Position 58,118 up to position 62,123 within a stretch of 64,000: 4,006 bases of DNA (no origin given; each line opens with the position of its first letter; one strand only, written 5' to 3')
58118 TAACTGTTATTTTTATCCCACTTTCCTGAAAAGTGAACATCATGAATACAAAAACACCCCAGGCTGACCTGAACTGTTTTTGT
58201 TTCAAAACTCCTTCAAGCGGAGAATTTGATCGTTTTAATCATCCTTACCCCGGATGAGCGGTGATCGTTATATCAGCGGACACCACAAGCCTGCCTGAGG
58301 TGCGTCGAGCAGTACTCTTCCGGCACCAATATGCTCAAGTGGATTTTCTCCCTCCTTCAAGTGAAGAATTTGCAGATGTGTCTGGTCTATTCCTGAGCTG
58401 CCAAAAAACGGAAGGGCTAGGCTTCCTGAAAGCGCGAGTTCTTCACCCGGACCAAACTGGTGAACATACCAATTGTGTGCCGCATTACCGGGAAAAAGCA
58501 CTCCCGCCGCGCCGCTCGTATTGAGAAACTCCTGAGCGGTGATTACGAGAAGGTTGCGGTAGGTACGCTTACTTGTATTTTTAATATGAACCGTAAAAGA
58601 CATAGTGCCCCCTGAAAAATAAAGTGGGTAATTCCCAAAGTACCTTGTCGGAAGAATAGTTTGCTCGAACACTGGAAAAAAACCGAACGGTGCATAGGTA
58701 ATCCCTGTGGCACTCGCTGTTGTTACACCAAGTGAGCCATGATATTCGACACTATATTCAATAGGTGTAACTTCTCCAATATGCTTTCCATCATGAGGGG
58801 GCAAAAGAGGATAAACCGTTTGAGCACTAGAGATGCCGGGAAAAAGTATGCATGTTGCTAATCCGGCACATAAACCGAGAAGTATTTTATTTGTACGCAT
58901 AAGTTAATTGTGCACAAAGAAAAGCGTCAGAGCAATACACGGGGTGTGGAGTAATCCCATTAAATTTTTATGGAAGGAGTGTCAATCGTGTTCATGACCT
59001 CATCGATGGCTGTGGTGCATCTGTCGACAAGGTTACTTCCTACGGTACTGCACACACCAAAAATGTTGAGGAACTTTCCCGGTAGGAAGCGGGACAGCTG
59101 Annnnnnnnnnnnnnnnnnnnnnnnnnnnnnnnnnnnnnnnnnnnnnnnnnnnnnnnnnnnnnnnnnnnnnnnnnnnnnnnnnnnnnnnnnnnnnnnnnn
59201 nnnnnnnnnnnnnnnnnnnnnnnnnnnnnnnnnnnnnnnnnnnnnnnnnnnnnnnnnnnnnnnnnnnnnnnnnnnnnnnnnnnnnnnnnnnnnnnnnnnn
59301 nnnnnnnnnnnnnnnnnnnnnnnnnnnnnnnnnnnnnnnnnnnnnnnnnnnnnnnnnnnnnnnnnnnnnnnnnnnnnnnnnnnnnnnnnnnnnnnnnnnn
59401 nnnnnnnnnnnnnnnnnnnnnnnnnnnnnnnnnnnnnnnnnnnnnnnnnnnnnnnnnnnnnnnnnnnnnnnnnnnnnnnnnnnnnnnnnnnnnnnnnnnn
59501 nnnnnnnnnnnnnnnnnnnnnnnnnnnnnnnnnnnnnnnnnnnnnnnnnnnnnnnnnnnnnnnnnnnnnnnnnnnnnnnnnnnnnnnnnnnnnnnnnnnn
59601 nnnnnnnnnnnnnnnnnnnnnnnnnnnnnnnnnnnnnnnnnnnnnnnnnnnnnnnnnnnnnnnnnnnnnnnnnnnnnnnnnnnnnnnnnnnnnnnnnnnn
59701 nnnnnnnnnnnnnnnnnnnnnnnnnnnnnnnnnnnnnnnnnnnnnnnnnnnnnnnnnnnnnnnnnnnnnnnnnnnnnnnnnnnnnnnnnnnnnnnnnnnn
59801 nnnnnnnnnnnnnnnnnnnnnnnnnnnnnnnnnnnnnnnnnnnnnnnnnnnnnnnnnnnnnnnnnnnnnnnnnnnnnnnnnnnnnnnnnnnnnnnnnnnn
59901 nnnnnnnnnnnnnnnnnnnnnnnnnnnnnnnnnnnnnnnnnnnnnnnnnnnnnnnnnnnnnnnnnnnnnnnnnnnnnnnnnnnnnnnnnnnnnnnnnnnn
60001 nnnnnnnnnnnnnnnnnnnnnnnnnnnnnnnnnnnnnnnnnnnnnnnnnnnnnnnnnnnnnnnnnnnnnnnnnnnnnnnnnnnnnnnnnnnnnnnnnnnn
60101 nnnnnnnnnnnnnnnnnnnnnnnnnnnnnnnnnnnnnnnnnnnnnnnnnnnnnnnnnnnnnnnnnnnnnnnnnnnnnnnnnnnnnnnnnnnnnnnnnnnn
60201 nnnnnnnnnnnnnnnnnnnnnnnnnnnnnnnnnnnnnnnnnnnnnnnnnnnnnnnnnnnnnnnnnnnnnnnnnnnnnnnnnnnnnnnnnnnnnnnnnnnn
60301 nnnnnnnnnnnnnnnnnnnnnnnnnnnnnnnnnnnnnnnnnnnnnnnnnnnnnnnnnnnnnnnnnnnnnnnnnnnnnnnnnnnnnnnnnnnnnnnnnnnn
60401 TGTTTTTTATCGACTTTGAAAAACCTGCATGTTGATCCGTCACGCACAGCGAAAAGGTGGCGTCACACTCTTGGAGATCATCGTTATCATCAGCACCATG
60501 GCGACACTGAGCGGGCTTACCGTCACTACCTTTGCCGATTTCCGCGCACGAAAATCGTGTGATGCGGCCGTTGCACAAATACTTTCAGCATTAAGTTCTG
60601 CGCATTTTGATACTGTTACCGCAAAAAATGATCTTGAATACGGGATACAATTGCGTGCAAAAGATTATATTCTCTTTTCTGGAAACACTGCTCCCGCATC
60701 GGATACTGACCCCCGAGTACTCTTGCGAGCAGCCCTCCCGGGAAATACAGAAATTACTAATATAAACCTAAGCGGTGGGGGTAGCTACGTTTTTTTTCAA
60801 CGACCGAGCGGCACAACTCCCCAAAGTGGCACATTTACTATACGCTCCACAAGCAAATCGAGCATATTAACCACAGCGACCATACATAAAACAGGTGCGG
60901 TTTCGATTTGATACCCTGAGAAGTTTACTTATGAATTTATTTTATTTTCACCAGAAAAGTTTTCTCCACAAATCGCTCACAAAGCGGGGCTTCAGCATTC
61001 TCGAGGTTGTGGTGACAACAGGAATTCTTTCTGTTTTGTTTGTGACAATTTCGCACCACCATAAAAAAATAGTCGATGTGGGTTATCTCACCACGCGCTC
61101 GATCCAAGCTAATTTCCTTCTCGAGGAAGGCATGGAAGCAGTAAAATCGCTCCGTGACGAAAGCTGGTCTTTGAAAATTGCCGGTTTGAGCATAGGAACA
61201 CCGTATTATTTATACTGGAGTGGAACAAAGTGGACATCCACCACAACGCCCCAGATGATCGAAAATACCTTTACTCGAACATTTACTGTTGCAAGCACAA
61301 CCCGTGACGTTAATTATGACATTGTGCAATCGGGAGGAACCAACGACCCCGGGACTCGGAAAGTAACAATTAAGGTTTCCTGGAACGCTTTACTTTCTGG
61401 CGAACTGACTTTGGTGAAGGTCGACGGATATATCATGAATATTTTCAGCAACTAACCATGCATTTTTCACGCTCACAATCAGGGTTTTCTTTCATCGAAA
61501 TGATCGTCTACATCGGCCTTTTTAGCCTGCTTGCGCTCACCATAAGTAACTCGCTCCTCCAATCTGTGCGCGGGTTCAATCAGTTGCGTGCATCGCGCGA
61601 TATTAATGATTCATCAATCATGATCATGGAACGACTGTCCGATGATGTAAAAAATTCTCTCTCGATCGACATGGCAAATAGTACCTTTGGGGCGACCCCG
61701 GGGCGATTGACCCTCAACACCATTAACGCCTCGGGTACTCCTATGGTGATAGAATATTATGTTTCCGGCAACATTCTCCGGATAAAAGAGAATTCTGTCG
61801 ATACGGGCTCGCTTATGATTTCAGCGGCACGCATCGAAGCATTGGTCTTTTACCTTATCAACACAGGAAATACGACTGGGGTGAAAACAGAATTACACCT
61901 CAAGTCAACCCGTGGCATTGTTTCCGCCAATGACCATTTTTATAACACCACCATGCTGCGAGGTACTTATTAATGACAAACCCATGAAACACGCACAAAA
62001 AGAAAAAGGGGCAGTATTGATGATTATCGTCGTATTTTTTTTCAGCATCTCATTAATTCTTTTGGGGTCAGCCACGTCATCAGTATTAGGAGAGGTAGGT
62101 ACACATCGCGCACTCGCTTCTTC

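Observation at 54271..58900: Secreted 1257-aa enzyme combining GH8 and GH12 endoglucanase domains, FN3 and CBM-like repeats, co-oriented upstream of the Cgs-like gene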

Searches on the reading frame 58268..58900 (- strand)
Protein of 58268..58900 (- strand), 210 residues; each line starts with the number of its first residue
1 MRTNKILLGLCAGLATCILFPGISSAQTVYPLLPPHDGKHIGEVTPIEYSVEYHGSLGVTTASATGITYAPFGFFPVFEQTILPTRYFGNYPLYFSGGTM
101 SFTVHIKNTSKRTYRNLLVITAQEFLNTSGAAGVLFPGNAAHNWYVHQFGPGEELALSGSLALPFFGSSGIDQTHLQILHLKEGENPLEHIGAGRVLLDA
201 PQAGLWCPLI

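Call 3: search_protein_families(library=pfam, proteins=[window:58268-58900:-], max_evalue=0.01)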
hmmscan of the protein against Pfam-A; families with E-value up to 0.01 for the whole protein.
window:58268-58900:- (210 aa): 0 families

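Call 4: search_protein_families(library=ncbifam, proteins=[window:58268-58900:-], max_evalue=0.01)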
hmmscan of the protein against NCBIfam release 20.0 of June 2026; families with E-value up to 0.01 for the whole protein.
window:58268-58900:- (210 aa): 0 families

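Call 77: find_homologous_proteins(query=window:58268-58900:-, max_evalue=0.001)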
Query window:58268-58900:- (210 aa): 33 proteins with E <= 0.001 among 862 candidates.
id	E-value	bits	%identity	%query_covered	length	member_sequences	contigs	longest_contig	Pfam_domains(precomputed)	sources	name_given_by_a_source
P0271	3.7e-139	479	100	100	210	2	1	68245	-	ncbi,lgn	-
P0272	6.7e-105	367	78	100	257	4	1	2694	-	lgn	-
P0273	5.4e-85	302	67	98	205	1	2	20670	-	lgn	-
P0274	6.0e-85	302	68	98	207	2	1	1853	-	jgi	jgi:hypothetical protein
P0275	2.0e-78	281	67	90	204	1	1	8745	-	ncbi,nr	ncbi:MAG: hypothetical protein Q7S52_05095 [bacterium]|nr:hypothetical protein [bacterium]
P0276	3.7e-78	280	64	98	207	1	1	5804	-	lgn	-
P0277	6.3e-78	279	64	98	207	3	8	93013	-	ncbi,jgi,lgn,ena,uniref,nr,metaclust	ncbi:MAG: hypothetical protein A3C93_02335 [Candidatus Lloydbacteria bacterium RIFCSPHIGHO2_02_FULL_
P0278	5.8e-74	266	59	100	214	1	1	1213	-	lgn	-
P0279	8.7e-74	266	65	88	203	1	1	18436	-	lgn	-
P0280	9.7e-73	262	63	95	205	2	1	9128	-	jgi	jgi:hypothetical protein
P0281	2.4e-65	238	56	100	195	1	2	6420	-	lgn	-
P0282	4.6e-57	211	55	82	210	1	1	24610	-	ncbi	-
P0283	6.3e-57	211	55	84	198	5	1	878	-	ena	-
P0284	2.6e-56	209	50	93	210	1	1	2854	-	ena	-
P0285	5.4e-56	208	50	94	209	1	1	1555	-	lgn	-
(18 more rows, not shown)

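Call 79: find_encoding_contigs(protein=P0271, flank=10000, max_places=3)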
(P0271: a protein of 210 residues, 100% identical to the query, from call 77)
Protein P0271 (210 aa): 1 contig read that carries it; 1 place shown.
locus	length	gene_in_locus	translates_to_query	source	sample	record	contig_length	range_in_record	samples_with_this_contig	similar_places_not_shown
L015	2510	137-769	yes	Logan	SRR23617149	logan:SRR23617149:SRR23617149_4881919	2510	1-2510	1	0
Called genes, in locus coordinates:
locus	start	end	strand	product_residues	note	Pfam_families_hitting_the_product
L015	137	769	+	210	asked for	-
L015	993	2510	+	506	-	?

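Call 80: find_encoding_contigs(protein=P0277, flank=10000, max_places=4)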
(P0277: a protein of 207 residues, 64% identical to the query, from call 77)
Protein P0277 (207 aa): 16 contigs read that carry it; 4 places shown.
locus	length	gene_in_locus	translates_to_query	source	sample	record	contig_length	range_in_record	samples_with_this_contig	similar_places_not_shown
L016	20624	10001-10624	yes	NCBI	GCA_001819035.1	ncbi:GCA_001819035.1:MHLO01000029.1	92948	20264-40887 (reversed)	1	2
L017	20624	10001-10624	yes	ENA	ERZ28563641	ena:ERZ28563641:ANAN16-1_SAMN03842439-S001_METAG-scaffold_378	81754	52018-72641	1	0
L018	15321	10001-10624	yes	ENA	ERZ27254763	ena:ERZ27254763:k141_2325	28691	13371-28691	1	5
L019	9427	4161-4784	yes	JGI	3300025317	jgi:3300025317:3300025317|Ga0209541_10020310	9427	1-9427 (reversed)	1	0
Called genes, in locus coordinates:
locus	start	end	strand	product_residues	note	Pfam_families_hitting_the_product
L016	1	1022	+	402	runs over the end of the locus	PF07732:Cu-oxidase_3 (faint), PF07731:Cu-oxidase_2 (faint)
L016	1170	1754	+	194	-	PF04173:DoxD (faint), PF07681:DoxX (weak)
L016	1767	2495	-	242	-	PF19927:DUF6390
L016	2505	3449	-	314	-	PF00892:EamA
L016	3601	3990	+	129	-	-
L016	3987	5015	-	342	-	PF03824:NicO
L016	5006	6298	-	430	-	PF00374:NiFeSe_Hases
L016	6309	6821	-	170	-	PF01058:Oxidored_q6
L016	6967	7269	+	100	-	-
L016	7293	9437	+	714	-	-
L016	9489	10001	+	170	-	-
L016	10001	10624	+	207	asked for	-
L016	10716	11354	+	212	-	PF13623:SurA_N_2 (faint), PF09312:SurA_N (weak), PF13624:SurA_N_3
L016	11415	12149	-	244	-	PF00106:adh_short, PF01370:Epimerase (weak), PF08659:KR, PF13561:adh_short_C2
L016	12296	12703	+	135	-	-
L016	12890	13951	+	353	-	PF00561:Abhydrolase_1 (faint), PF12146:Hydrolase_4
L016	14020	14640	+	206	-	PF09335:VTT_dom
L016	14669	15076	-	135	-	-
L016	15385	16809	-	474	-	PF21478:GcvP2_C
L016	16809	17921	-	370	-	PF01571:GCV_T, PF08669:GCV_T_C (weak)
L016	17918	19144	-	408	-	PF02347:GDC-P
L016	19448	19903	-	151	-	-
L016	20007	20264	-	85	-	-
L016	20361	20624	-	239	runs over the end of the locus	PF01978:TrmB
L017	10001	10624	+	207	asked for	-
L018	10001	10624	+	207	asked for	-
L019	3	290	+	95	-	?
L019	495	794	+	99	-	-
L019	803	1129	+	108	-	PF02635:DsrE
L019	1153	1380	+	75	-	PF09851:SHOCT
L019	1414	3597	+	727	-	-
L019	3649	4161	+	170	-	-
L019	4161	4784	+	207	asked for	-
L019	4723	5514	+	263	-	PF13623:SurA_N_2 (faint), PF09312:SurA_N (weak), PF13624:SurA_N_3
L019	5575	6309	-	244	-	PF00106:adh_short, PF01370:Epimerase (weak), PF08659:KR, PF13561:adh_short_C2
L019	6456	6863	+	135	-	-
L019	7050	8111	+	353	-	PF00561:Abhydrolase_1 (faint), PF12146:Hydrolase_4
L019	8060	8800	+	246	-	PF09335:VTT_dom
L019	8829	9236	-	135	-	-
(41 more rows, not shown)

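Call 82: find_encoding_contigs(protein=P0273, flank=10000, max_places=2)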
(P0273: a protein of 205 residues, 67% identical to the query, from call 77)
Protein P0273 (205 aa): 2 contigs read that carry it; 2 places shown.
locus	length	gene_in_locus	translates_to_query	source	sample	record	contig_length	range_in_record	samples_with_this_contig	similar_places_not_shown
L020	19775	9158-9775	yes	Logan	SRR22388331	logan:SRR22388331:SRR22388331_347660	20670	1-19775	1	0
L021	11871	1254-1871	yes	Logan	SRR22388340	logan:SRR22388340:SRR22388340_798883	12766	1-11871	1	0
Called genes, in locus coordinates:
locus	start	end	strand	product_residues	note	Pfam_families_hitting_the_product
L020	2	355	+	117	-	?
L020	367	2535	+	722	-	-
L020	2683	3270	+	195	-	PF01558:POR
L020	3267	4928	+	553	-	PF14691:Fer4_20, PF01262:AlaDh_PNT_C (faint), PF01266:DAO (faint), PF07992:Pyr_redox_2, PF12831:FAD_oxidored (weak), PF13450:NAD_binding_8, PF13738:Pyr_redox_3 (weak), PF00070:Pyr_redox, +2 more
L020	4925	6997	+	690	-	PF01855:POR_N, PF02780:Transketolase_C (faint), PF17147:PFOR_II, PF02775:TPP_enzyme_C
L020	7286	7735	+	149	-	-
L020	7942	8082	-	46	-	-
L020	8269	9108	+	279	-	PF02353:CMAS, PF01209:Ubie_methyltran, PF05175:MTS (weak), PF13489:Methyltransf_23, PF13847:Methyltransf_31, PF08241:Methyltransf_11, PF08242:Methyltransf_12, PF13649:Methyltransf_25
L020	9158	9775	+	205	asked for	-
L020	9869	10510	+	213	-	PF09312:SurA_N (weak), PF13623:SurA_N_2 (weak), PF13624:SurA_N_3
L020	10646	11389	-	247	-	PF00106:adh_short, PF08659:KR, PF01370:Epimerase (weak), PF13561:adh_short_C2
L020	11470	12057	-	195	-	-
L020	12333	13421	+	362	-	PF12146:Hydrolase_4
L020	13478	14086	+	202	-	PF09335:VTT_dom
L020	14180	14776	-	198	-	-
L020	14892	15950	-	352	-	-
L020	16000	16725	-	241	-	PF01978:TrmB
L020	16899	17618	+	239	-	-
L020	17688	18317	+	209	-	PF13328:HD_4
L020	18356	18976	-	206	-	-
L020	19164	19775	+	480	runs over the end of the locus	PF00478:IMPDH, PF00571:CBS, PF01070:FMN_dh (weak), PF03060:NMO (weak)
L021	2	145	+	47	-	?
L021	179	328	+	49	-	-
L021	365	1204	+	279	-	PF02353:CMAS, PF01209:Ubie_methyltran, PF05175:MTS (weak), PF13489:Methyltransf_23, PF13847:Methyltransf_31, PF08241:Methyltransf_11, PF08242:Methyltransf_12, PF13649:Methyltransf_25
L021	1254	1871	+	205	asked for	-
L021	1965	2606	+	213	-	PF09312:SurA_N (weak), PF13623:SurA_N_2 (weak), PF13624:SurA_N_3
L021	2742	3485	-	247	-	PF00106:adh_short, PF08659:KR, PF01370:Epimerase (weak), PF13561:adh_short_C2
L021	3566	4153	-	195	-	-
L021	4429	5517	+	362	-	PF12146:Hydrolase_4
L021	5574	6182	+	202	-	PF09335:VTT_dom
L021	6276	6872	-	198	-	-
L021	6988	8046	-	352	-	-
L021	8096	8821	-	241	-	PF01978:TrmB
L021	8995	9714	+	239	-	-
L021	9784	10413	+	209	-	PF13328:HD_4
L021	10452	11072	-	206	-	-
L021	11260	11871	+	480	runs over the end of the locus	PF00478:IMPDH, PF00571:CBS, PF01070:FMN_dh (weak), PF03060:NMO (weak)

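Call 83: find_encoding_contigs(protein=P0272, flank=10000, max_places=2)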
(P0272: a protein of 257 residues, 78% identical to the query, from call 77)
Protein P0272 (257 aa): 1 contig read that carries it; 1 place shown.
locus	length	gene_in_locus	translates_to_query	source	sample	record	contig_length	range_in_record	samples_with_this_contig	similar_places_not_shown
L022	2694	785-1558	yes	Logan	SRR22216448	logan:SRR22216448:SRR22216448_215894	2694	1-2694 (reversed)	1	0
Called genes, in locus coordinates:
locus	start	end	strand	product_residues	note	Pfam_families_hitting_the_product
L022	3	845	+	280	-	?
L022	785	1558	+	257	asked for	-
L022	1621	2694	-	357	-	?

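Call 84: find_encoding_contigs(protein=P0279, flank=10000, max_places=2)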
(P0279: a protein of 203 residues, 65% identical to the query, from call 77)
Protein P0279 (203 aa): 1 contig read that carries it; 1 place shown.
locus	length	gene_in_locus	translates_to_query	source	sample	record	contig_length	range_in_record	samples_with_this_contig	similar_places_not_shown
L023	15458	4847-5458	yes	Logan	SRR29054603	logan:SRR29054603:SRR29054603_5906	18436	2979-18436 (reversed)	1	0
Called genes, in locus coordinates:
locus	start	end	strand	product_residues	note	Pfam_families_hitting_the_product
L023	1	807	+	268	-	?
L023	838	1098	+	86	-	PF03083:MtN3_slv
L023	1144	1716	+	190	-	PF04173:DoxD (faint), PF07681:DoxX (weak)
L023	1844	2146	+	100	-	-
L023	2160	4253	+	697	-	-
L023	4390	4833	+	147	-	-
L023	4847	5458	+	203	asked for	-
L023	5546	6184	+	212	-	PF09312:SurA_N, PF13624:SurA_N_3 (weak)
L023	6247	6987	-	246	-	PF00106:adh_short, PF08659:KR, PF13561:adh_short_C2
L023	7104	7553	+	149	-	-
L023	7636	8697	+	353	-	PF00561:Abhydrolase_1, PF12146:Hydrolase_4, PF12697:Abhydrolase_6 (faint)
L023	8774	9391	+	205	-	PF09335:VTT_dom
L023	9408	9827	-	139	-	-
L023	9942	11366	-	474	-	PF00266:Aminotran_5 (weak), PF21478:GcvP2_C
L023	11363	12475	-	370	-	PF01571:GCV_T, PF08669:GCV_T_C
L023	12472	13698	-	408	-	PF02347:GDC-P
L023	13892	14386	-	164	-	-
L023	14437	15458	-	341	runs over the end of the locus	-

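Call 85: find_encoding_contigs(protein=P0275, flank=10000, max_places=2)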
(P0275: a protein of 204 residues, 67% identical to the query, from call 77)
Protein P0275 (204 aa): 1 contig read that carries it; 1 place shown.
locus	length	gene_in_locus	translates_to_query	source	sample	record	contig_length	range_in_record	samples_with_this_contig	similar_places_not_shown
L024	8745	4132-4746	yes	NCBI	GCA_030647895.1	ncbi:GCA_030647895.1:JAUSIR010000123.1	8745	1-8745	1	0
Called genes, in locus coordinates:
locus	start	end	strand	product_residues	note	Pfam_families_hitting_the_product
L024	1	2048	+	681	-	?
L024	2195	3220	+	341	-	PF04392:ABC_sub_bind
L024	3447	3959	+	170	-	-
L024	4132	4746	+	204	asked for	-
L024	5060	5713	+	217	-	PF09312:SurA_N, PF13624:SurA_N_3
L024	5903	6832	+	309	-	PF00892:EamA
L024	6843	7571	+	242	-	PF19927:DUF6390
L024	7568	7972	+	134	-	-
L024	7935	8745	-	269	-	PF03824:NicO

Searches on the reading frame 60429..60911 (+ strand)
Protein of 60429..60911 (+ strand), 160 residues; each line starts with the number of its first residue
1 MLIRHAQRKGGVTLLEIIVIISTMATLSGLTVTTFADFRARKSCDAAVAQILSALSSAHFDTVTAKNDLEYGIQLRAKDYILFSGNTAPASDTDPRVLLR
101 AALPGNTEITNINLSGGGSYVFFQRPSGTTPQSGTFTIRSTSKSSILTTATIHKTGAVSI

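Call 13: search_protein_families(library=pfam, proteins=[window:60429-60911:+], max_evalue=0.001)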
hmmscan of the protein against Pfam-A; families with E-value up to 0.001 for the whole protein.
window:60429-60911:+ (160 aa): 1 family
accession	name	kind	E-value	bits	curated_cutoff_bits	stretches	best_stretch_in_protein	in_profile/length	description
PF12019.13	GspH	-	0.00015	22.6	21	1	73-144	25-97/108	Type II transport protein GspH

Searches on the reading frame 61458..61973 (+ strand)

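Call 13: search_protein_families(library=pfam, proteins=[window:61458-61973:+], max_evalue=0.001)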
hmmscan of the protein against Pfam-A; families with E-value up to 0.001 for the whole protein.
window:61458-61973:+ (171 aa): 1 family
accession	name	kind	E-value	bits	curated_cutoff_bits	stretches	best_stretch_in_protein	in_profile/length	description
PF07963.17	N_methyl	-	4.3e-05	23.4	21.2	1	5-29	2-26/27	Prokaryotic N-terminal methylation motif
